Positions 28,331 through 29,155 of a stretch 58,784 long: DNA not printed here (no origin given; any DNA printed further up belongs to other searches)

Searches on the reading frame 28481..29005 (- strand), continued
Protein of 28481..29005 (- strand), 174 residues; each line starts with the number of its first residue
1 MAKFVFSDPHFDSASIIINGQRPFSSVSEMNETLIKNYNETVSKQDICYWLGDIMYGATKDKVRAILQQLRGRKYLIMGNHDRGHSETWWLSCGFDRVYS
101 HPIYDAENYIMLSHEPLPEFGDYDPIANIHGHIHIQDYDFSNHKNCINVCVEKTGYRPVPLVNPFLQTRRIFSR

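Call 66: search_dna_similar(query=window:28481-29005:-, collection=phages, mode=protein, max_rows=25, max_evalue=1e-8)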
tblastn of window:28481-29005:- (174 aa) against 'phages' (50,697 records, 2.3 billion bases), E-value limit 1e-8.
Records with a match: 694; places in all: 694; records where one place covers at least 80% of the query: 248.
Best place of each record, by identity: <60% 694.
By first word of the organism name: Vibrio 297; Staphylococcus 109; Enterococcus 74; Bacillus 55; Acinetobacter 34; Streptomyces 28; Stenotrophomonas 16; Rhizobium 10; Bacteriophage 9; Brevundimonas 7; and 25 more.
By host as written in the record: - 326; Staphylococcus aureus 34; Enterococcus faecalis 22; Staphylococcus carnosus TM300 15; Streptomyces griseus ATCC 10137 13; Stenotrophomonas maltophilia 12; Enterococcus sp. 10; Vibrio crassostreae 9; and 137 more.
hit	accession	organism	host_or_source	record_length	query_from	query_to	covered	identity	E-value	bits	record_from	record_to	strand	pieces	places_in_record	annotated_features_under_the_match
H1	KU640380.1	Bacillus phage Shbh1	Bacillus sp. MGK1/ERV9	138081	4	162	91%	40.6%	4e-22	97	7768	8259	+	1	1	metallophosphoesterase-like protein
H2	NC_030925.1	Bacillus phage Shbh1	Bacillus sp. MGK1/ERV9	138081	4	162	91%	40.6%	4e-22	97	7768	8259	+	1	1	phosphoesterase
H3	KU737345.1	Bacillus phage Juglone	Bacillus thuringiensis subsp. kurstaki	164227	4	161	91%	38.6%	2e-19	90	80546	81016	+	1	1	metalloprotease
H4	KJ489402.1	Bacillus phage Riley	-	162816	4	161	91%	38.6%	3e-19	89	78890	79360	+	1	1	metallophophesterase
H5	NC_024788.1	Bacillus phage Riley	-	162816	4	161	91%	38.6%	3e-19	89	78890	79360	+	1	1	phosphoesterase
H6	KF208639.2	Bacillus phage Troll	Bacilluls thuringiensis kurstaki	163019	4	161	91%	38.6%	3e-19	89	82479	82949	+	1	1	115: metallophosphoesterase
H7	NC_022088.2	Bacillus phage Troll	Bacilluls thuringiensis kurstaki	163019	4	161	91%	38.6%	3e-19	89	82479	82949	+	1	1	115: phosphoesterase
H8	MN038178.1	Bacillus phage Beyonphe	Bacillus cereus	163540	4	161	91%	38.6%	3e-19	89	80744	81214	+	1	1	117: metallophosphoesterase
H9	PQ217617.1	Bacillus phage Atlee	Bacillus thuringiensis subspecies ...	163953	4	161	91%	38.6%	3e-19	89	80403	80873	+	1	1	metallophosphatase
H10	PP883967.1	Bacillus phage Jabberwock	Bacillus thuringiensis kurstaki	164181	4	161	91%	38.6%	3e-19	89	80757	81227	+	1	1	metallophosphoesterase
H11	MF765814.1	Bacillus phage Taffo16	Bacillus thuringiensis subsp. kurstaki ...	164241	4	161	91%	38.6%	3e-19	89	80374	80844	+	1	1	serine/threonine protein phosphatase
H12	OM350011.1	Bacillus phage BillyBob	Bacillus thuringiensis subspecies ...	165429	4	161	91%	38.6%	3e-19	89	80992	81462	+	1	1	metallophosphoesterase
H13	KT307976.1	Bacillus phage AvesoBmore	Bacillus thuringiensis subsp. kurstaki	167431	4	161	91%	38.6%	3e-19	89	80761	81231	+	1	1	metallophosphoesterase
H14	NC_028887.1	Bacillus phage AvesoBmore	Bacillus thuringiensis subsp. kurstaki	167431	4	161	91%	38.6%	3e-19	89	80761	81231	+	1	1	phosphoesterase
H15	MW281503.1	Bacillus phage Anthos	Bacillus thuringiensis subsp. kurstaki ...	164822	4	161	91%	38.6%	7e-19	88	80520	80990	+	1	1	metallophosphoesterase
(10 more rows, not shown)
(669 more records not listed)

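Call 68: get_annotated_region(hit=H5, flank=5000)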
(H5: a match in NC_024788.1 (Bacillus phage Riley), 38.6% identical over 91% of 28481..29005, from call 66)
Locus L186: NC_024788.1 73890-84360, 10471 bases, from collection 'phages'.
description: Bacillus phage Riley, complete genome.
organism: Bacillus phage Riley (NCBI taxid 1486662)
taxonomy: Viruses; Duplodnaviria; Heunggongvirae; Uroviricota; Caudoviricetes; Herelleviridae; Bastillevirinae; Bequatrovirus; Bequatrovirus riley
host: -; source: -; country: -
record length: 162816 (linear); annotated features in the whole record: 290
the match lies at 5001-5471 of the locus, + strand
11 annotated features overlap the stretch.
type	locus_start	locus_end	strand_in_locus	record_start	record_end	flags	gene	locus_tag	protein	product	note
CDS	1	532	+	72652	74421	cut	-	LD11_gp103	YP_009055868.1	DNA helicase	gp103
CDS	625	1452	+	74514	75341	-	-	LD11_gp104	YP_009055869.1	HTH DNA binding protein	gp104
CDS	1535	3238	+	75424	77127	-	-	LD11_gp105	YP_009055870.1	HTH DNA binding protein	gp105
CDS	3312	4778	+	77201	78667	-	-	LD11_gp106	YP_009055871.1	DNA helicase I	gp106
CDS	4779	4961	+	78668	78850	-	-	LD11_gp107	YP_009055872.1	hypothetical protein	gp107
CDS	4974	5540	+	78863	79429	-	-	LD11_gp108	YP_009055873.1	phosphoesterase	gp108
CDS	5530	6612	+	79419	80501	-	-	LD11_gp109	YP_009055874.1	exonuclease II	gp109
CDS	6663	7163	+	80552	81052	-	-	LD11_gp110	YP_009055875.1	hypothetical protein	gp110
CDS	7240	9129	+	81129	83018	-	-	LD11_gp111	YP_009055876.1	exonuclease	gp111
CDS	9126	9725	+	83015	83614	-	-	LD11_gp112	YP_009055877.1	anti-sigma factor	gp112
CDS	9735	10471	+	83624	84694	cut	-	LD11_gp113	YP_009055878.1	DNA primase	gp113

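Call 69: search_dna_similar(query=window:28481-29005:-, collection=phages, mode=protein, max_rows=30, max_evalue=1e-8, rows=spread)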
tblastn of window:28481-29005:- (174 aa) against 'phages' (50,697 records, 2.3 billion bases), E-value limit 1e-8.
Records with a match: 694; places in all: 694; records where one place covers at least 80% of the query: 248.
Best place of each record, by identity: <60% 694.
By first word of the organism name: Vibrio 297; Staphylococcus 109; Enterococcus 74; Bacillus 55; Acinetobacter 34; Streptomyces 28; Stenotrophomonas 16; Rhizobium 10; Bacteriophage 9; Brevundimonas 7; and 25 more.
By host as written in the record: - 326; Staphylococcus aureus 34; Enterococcus faecalis 22; Staphylococcus carnosus TM300 15; Streptomyces griseus ATCC 10137 13; Stenotrophomonas maltophilia 12; Enterococcus sp. 10; Vibrio crassostreae 9; and 137 more.
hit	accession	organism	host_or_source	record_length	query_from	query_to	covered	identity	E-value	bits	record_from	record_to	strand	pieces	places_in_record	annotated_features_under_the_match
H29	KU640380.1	Bacillus phage Shbh1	Bacillus sp. MGK1/ERV9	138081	4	162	91%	40.6%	4e-22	97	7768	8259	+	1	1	metallophosphoesterase-like protein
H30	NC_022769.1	Bacillus phage BigBertha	Bacillus thuringiensis subsp. Kurstaki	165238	4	161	91%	37.6%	2e-18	87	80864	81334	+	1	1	phosphoesterase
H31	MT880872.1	Staphylococcus phage PhiSepi-HH3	Staphylococcus epidermidis HD21-2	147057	1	161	93%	34.9%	1e-10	65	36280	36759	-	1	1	hypothetical protein (x2)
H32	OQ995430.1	Streptomyces phage Kenrey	Streptomyces griseus ATCC 10137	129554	1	159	91%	33.3%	1e-17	85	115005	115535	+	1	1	244: phosphoesterase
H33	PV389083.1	Mammaliicoccus phage phi6255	Mammaliicoccus sciuri IVB6255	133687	1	146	84%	34.8%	3e-10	63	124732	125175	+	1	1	phosphoesterase | hypothetical protein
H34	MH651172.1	Streptomyces phage Comrade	Streptomyces griseus ATCC 10137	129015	1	159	91%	31.1%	2e-12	70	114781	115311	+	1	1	232: phosphoesterase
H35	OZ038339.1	Acinetobacter phage vB_AbaM_Konradin-v2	-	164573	1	161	93%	30.1%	6e-9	60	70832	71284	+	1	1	phosphoesterase | hypothetical protein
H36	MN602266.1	Bacteriophage DSS3_VP1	-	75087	4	161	91%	30.6%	7e-12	68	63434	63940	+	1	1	metallophophesterase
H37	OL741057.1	Staphylococcus phage vB_Sau_P68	Staphylococcus aureus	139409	4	146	82%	33.3%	1e-9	62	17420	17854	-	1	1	phosphoesterase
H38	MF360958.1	Salicola phage SCTP-2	Salicola sp. PV4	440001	1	155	89%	30.1%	4e-12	69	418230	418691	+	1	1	517: hypothetical protein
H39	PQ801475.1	Staphylococcus phage vB_ScoM-YCP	Staphylococcus cohnii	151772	4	136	76%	34.5%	9e-10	62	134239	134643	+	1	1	metallophosphatase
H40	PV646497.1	Enterococcus phage CUB-FS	Enterococcus faecalis ATCC 51299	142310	1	134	77%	33.8%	8e-14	74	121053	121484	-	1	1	phosphoesterase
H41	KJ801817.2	Enterococcus phage ECP3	Enterococcus faecalis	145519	3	134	76%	33.6%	4e-14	75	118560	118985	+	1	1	putative phosphoesterase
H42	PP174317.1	Acinetobacter phage vB_AbaSt_W16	Acinetobacter baumannii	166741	32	161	75%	33.1%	1e-9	61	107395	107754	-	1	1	phosphoesterase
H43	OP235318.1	Staphylococcus phage SYL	Staphylococcus aureus XN108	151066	24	146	71%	34.7%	7e-9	59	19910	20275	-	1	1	phosphoesterase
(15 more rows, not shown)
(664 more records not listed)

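Call 81: find_related_loci(query=A2, collection=metagenome_contigs, flank=3500)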
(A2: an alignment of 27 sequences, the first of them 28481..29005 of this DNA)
Query A2 (174 aa) in metagenome_contigs; peptide patterns used: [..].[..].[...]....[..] (x = any residue, [..] = any of these).
600 stretches matched a pattern (row limit reached: there are more); 517 encode a relative of the query (tblastn E <= 1e-3); the best 80 are kept; 80 distinct loci.
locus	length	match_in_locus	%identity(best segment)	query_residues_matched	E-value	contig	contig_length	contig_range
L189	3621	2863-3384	81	1-174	3e-97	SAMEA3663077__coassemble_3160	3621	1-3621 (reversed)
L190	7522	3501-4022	72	1-174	2e-91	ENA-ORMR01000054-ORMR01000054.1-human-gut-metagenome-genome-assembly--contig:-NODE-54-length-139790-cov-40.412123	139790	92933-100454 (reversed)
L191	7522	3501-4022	72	1-174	7e-81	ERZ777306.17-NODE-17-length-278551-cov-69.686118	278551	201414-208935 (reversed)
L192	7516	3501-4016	64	3-174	7e-75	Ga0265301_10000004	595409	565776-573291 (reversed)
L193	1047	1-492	67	12-174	7e-81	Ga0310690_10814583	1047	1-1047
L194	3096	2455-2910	46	4-161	3e-40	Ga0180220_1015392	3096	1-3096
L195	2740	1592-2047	44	4-161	4e-38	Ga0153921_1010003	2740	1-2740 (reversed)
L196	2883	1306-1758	47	4-159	6e-38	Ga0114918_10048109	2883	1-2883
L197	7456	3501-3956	45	4-161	2e-37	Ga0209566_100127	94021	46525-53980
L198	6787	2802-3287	43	4-169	2e-37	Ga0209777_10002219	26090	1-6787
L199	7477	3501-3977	41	1-161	1e-36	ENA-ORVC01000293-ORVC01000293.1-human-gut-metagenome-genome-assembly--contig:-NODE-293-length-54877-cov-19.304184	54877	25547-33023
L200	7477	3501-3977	41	1-161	3e-36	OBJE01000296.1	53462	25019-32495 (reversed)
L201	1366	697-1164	44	1-161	6e-37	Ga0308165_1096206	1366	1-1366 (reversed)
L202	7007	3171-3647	41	1-161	3e-36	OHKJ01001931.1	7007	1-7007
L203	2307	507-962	42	4-161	5e-36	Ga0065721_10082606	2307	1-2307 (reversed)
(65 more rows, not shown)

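Call 91: find_encoding_contigs(protein=P0137, flank=3000, max_places=1)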
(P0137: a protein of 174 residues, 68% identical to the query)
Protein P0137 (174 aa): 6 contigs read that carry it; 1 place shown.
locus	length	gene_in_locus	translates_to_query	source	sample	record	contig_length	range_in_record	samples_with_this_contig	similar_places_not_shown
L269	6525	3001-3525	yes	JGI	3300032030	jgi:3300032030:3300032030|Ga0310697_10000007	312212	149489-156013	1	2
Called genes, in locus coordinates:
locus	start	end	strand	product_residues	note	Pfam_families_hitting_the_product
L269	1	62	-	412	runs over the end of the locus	PF13742:tRNA_anti_2, PF01336:tRNA_anti-codon, PF02601:Exonuc_VII_L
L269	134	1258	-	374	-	PF00814:TsaD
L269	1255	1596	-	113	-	-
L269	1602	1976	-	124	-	PF09923:DUF2155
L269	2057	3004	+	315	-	PF08843:AbiEii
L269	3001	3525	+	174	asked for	-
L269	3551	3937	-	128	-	PF01245:Ribosomal_L19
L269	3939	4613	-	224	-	PF01746:tRNA_m1G_MT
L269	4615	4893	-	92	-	-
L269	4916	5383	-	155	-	PF01782:RimM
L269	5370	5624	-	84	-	-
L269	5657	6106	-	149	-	PF00886:Ribosomal_S16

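Call 92: find_encoding_contigs(protein=P0079, flank=3000, max_places=1)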
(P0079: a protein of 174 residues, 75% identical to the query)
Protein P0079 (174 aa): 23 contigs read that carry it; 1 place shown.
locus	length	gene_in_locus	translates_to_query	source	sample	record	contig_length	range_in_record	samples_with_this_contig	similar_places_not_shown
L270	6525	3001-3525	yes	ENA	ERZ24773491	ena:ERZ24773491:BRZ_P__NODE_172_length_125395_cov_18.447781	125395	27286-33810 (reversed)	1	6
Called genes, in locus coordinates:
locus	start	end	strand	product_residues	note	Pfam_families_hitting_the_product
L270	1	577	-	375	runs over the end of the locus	PF00814:TsaD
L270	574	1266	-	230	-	PF07313:AmiA-like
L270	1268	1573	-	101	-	-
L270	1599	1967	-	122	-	PF09923:DUF2155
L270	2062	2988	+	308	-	PF08843:AbiEii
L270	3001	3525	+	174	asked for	PF00149:Metallophos (weak)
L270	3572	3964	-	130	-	PF01245:Ribosomal_L19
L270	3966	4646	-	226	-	PF01746:tRNA_m1G_MT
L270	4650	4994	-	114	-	-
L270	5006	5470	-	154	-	PF01782:RimM, PF24986:PRC_RimM (faint)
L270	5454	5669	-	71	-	-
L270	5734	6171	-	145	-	PF00886:Ribosomal_S16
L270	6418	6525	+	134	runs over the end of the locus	-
